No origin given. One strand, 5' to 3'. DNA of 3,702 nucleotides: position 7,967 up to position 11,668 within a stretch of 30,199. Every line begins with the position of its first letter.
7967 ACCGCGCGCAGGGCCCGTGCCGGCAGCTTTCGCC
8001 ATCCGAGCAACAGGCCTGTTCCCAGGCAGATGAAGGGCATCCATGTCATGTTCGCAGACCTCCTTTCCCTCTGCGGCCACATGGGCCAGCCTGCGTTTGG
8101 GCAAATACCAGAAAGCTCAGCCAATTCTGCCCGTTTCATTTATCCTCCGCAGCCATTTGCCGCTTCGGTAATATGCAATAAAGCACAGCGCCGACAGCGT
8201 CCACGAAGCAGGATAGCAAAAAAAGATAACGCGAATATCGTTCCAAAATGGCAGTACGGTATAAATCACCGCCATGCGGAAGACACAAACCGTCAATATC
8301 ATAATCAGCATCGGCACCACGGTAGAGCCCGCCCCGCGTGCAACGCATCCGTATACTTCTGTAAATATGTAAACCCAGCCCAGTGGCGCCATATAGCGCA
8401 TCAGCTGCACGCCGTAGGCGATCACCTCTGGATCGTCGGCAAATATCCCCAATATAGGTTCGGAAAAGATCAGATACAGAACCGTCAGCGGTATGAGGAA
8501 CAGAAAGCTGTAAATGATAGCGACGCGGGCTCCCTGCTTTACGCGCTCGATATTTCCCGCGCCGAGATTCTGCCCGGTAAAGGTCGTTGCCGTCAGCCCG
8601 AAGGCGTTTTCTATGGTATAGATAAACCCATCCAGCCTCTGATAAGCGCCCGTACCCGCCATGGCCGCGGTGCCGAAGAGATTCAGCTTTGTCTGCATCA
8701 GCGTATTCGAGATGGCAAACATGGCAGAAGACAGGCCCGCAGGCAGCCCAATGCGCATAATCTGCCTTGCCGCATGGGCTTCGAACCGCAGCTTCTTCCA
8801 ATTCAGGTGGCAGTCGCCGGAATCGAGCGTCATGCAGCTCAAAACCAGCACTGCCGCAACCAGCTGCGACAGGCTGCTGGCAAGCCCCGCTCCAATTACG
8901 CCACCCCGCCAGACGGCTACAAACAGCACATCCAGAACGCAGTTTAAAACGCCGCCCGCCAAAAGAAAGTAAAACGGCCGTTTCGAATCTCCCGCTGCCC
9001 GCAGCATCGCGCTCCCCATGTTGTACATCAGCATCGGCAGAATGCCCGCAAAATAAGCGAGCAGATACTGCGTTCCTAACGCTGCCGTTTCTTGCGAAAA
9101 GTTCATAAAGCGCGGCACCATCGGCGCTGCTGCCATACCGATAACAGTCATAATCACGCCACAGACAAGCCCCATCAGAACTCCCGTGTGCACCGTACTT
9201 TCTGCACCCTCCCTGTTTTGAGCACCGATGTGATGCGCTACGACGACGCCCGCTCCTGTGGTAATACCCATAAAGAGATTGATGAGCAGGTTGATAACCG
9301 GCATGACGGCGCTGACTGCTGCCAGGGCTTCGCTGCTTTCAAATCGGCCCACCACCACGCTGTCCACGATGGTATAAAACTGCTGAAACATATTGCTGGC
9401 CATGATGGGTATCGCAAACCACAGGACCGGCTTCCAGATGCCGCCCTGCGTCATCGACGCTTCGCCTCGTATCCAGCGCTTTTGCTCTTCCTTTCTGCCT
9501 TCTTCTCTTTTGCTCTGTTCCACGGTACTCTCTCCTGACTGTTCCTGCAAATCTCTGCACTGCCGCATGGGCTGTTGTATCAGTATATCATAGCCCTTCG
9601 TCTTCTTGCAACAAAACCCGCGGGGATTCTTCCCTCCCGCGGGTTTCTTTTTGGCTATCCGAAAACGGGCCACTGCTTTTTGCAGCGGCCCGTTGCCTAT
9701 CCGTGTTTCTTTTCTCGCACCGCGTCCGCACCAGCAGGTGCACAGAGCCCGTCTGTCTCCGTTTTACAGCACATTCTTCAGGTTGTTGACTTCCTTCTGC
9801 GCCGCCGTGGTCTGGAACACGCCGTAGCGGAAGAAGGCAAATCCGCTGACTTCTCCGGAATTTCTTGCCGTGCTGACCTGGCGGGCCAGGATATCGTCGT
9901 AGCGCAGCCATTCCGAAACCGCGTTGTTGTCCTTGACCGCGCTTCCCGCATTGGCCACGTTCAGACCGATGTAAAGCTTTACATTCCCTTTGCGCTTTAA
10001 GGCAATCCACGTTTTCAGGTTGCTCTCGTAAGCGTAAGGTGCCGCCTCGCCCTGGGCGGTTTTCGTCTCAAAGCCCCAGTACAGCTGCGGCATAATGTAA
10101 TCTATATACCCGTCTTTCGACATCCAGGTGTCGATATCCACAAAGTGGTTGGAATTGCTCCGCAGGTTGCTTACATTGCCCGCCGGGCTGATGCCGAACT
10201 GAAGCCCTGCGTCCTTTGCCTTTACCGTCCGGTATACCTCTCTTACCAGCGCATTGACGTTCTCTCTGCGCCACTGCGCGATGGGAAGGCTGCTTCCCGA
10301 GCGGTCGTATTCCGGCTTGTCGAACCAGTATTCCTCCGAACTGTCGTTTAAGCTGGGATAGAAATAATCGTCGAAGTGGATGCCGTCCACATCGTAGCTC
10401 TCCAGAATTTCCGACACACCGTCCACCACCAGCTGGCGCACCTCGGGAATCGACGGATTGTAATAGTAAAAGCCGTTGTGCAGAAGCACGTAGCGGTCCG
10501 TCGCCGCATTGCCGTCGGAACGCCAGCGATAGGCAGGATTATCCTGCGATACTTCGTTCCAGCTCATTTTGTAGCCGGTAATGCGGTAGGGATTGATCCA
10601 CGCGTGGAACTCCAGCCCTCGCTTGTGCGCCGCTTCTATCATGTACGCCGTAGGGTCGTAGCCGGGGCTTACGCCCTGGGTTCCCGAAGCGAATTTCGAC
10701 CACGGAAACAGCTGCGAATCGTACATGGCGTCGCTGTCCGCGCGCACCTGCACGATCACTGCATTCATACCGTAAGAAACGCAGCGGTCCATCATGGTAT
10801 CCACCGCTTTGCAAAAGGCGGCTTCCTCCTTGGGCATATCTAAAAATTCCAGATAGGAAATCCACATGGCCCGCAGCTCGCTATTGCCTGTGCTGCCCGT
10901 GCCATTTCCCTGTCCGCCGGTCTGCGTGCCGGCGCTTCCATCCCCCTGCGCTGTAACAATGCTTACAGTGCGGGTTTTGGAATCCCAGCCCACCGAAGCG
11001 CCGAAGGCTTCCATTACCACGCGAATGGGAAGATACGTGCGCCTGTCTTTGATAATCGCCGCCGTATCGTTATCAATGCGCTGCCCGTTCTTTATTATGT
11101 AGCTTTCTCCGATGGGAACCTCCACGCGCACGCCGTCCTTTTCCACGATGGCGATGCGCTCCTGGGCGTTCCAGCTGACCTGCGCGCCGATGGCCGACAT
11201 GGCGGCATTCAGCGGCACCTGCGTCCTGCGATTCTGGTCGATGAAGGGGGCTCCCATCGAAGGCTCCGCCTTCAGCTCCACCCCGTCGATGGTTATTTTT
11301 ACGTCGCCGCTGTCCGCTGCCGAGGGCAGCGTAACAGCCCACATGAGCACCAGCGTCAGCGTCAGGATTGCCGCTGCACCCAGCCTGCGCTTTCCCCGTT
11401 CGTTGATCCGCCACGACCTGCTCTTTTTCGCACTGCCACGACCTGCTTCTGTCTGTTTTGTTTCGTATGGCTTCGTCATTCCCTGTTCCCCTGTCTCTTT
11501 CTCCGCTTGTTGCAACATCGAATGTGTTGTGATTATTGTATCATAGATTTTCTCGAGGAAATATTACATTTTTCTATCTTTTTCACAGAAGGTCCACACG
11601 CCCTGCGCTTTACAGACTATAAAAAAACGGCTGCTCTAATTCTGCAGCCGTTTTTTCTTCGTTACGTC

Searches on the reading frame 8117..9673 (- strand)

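Call 12: search_protein_families(library=pfam, proteins=[window:8117-9673:-], max_evalue=0.001)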
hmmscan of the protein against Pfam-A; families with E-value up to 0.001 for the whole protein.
window:8117-9673:- (518 aa): 4 families
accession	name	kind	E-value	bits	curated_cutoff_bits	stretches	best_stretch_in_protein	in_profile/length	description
PF01554.23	MatE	-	1.7e-59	200.5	24.9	2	89-249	1-160/161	MatE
PF03023.19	MurJ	-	1.8e-10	40.5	27.4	1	145-282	261-400/451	Lipid II flippase MurJ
PF13440.11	Polysacc_synt_3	-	0.00019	21.2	23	0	80-137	174-231/293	Polysaccharide biosynthesis protein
PF01943.22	Polysacc_synt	-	0.00074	19.5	28.2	1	78-140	202-264/274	Polysaccharide biosynthesis protein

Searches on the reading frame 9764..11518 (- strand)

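Call 12: search_protein_families(library=pfam, proteins=[window:9764-11518:-], max_evalue=0.001)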
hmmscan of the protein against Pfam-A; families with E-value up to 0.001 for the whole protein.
window:9764-11518:- (584 aa): 2 families
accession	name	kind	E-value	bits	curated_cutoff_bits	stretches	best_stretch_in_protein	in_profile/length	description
PF02638.21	GHL10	-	5.8e-57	193.6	27.9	1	214-531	1-306/311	Glycosyl hydrolase-like 10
PF07833.16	Cu_amine_oxidN1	-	5.9e-28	97.4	24.2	1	88-187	10-108/108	Copper amine oxidase N-terminal domain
